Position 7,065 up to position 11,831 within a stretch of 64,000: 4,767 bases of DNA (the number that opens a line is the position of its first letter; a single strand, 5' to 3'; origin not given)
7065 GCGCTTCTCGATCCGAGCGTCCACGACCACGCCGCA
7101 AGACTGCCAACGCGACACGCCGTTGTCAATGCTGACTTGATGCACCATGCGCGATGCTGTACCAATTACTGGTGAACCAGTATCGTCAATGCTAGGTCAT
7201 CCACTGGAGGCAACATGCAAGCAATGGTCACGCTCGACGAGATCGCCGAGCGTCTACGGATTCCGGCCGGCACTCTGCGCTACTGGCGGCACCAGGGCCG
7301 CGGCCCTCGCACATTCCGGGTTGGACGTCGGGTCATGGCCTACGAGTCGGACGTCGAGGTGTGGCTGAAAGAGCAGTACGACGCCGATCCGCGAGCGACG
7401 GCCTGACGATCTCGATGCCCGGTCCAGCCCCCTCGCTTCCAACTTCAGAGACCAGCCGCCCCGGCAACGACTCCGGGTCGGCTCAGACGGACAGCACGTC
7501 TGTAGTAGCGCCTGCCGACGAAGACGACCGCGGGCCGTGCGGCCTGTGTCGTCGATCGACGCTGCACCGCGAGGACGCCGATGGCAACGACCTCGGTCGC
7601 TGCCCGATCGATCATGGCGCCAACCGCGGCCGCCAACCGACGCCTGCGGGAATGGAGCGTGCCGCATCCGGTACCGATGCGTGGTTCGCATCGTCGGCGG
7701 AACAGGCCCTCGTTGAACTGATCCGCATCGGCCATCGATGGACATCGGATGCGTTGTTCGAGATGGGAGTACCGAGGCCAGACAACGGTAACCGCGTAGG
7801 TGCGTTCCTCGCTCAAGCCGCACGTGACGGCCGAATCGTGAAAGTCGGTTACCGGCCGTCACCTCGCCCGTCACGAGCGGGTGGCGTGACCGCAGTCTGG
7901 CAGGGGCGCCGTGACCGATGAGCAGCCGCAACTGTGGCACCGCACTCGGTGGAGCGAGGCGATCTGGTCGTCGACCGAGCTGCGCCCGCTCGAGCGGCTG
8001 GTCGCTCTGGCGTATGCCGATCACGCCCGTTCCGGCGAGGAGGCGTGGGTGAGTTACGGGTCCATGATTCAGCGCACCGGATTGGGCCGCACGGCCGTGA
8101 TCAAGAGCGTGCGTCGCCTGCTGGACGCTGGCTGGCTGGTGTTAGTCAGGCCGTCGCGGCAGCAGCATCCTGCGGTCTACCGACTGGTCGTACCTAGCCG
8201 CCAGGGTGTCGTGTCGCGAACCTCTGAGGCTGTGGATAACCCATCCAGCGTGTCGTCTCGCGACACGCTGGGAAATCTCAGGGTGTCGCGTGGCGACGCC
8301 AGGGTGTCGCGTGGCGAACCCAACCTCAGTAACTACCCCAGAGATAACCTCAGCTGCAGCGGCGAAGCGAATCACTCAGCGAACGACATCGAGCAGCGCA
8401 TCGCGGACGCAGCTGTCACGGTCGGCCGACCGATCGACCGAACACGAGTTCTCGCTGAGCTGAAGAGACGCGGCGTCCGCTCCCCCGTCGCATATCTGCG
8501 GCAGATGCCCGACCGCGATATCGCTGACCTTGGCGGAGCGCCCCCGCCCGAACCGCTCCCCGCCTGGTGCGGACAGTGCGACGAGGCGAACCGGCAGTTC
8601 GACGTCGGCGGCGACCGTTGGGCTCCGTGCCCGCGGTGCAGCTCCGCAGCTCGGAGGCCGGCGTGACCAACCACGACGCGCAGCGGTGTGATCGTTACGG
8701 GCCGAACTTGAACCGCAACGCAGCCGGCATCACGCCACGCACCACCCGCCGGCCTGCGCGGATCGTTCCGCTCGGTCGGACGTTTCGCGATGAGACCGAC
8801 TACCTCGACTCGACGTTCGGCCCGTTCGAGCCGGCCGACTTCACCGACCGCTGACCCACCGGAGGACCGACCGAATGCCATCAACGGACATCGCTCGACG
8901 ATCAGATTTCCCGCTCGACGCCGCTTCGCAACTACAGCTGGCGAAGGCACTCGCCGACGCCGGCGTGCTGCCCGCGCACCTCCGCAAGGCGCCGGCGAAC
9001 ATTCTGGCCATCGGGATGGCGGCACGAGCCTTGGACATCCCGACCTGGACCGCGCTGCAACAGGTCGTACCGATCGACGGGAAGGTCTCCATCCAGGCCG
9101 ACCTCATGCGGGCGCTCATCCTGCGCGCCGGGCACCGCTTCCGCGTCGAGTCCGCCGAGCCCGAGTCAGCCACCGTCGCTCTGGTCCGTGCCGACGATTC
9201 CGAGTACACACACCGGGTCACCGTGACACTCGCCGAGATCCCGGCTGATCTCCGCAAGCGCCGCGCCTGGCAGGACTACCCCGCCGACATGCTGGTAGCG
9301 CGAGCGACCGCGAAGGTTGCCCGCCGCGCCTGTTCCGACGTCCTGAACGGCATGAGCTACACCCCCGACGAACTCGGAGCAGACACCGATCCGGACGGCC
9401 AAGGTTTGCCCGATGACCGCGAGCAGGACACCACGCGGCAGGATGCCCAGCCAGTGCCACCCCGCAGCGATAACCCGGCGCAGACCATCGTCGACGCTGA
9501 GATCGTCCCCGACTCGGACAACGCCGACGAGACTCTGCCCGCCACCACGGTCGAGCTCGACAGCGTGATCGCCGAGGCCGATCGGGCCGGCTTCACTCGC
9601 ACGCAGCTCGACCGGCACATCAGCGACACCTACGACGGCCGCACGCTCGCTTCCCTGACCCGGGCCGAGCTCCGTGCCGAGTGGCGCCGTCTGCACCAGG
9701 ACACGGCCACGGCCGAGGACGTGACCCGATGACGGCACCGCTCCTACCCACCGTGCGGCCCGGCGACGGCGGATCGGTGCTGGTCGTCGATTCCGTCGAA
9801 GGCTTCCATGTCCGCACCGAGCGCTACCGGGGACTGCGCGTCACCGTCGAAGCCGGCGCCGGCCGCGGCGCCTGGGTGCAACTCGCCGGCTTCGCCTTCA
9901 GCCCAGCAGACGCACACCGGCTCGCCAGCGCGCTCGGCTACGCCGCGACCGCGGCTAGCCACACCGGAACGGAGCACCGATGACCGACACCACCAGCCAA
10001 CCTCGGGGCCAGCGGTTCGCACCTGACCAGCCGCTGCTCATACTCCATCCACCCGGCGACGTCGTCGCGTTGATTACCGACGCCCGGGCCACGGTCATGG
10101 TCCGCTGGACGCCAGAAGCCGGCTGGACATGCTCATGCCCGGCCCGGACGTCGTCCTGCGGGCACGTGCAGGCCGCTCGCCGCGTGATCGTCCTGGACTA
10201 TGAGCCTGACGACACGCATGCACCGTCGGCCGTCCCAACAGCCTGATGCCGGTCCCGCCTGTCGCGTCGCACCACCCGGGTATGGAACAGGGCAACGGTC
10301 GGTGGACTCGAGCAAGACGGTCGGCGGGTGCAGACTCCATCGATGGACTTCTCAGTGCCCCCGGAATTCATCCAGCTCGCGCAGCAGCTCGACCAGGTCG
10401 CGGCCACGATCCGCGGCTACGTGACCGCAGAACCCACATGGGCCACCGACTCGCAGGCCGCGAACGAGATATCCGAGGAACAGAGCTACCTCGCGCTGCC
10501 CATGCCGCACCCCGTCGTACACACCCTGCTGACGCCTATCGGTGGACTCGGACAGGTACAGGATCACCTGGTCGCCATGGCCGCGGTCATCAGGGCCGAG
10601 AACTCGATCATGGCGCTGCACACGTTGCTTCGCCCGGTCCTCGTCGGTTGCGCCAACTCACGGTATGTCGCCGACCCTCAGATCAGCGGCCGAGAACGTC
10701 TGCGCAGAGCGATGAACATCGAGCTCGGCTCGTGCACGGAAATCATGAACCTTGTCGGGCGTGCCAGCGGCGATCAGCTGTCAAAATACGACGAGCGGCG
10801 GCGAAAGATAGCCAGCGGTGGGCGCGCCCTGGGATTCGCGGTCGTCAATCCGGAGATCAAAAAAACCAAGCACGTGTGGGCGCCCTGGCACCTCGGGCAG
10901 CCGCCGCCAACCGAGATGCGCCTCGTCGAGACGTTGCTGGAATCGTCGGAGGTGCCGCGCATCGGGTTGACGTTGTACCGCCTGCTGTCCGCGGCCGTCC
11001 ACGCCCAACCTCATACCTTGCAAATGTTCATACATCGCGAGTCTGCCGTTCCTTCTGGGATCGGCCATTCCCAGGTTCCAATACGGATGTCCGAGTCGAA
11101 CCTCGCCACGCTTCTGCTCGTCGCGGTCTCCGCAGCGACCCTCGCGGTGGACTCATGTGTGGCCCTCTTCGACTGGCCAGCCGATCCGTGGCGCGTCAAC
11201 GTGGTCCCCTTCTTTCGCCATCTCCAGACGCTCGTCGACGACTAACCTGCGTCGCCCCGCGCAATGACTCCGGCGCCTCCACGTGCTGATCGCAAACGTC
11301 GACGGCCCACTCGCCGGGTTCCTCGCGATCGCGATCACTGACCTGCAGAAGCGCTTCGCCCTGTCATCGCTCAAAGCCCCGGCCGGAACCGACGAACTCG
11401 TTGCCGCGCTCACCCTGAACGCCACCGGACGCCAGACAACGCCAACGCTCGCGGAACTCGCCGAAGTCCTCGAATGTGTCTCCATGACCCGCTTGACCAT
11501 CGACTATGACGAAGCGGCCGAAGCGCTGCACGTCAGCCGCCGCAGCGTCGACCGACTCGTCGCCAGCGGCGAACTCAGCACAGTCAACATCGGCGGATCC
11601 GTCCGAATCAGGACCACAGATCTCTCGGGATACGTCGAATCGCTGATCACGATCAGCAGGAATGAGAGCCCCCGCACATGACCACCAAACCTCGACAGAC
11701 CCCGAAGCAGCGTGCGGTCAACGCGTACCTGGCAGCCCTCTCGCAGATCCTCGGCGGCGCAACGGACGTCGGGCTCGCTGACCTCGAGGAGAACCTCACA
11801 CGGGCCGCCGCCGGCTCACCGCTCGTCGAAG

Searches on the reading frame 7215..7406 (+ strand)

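Call 66: search_protein_families(library=pfam, proteins=[window:7215-7406:+], max_evalue=0.001)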
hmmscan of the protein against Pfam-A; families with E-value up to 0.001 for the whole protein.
window:7215-7406:+ (63 aa): 1 family
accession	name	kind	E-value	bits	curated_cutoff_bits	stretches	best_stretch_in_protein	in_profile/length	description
PF12728.13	HTH_17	-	5.5e-10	39.8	27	1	5-54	2-50/51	Helix-turn-helix domain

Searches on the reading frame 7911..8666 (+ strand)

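Call 23: search_protein_families(library=phrogs, proteins=[window:7911-8666:+], max_evalue=0.001)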
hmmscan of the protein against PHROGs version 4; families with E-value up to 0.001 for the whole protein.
window:7911-8666:+ (251 aa): 7 families
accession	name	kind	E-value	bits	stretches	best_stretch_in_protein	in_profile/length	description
phrog_6643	-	DNA, RNA and nucleotide metabolism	1.5e-08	35.5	1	18-106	9-100/313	replication initiation protein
phrog_391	-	DNA, RNA and nucleotide metabolism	2.2e-08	35.1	1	16-133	7-135/298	replication initiation O-like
phrog_270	-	DNA, RNA and nucleotide metabolism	2.7e-07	31.3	1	14-125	35-139/383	replication initiation protein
phrog_1032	-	DNA, RNA and nucleotide metabolism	4.2e-06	28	1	19-165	10-134/281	replication initiation protein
phrog_678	-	DNA, RNA and nucleotide metabolism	5.3e-05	23.9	1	21-114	68-155/346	replication initiation O-like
phrog_4617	-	DNA, RNA and nucleotide metabolism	0.00012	22.8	1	25-101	16-95/223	replication initiation protein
phrog_8540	-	DNA, RNA and nucleotide metabolism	0.00021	22.6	1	26-114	17-106/196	replication initiation O-like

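Call 66: search_protein_families(library=pfam, proteins=[window:7911-8666:+], max_evalue=0.001)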
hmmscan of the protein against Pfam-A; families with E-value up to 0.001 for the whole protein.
window:7911-8666:+ (251 aa): 1 family
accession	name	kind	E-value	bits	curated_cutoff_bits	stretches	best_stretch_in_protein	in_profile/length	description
PF13730.12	HTH_36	-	1.2e-05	25.4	25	1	22-76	1-55/55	Helix-turn-helix domain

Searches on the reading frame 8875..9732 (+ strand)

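Call 23: search_protein_families(library=phrogs, proteins=[window:8875-9732:+], max_evalue=0.001)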
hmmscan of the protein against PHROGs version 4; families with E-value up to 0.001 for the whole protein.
window:8875-9732:+ (285 aa): 5 families
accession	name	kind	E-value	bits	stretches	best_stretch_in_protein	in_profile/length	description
phrog_561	-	DNA, RNA and nucleotide metabolism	1.6e-34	121.3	1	21-257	307-547/633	RecT-like ssDNA annealing protein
phrog_4171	-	DNA, RNA and nucleotide metabolism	5e-19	70.2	2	20-117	44-141/392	RecT-like ssDNA annealing protein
phrog_10056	-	DNA, RNA and nucleotide metabolism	4.5e-06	27.3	1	93-207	116-224/302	RecT-like ssDNA annealing protein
phrog_2780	-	DNA, RNA and nucleotide metabolism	0.00031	21.2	1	106-272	161-308/369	RecT-like ssDNA annealing protein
phrog_252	-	DNA, RNA and nucleotide metabolism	0.00081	20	1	97-218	111-229/263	Bet-like ssDNA annealing protein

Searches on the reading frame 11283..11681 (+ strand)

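Call 23: search_protein_families(library=phrogs, proteins=[window:11283-11681:+], max_evalue=0.001)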
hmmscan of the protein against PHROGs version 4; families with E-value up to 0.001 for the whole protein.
window:11283-11681:+ (132 aa): 1 family
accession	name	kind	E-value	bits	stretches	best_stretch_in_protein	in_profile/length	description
phrog_66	-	integration and excision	1.4e-06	29.2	1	53-129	74-151/412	excisionase and transcriptional regulator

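Call 66: search_protein_families(library=pfam, proteins=[window:11283-11681:+], max_evalue=0.001)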
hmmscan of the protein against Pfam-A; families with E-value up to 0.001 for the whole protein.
window:11283-11681:+ (132 aa): 1 family
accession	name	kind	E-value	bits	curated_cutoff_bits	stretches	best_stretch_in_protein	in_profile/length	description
PF12728.13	HTH_17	-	1.6e-09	38.4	27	1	76-120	5-49/51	Helix-turn-helix domain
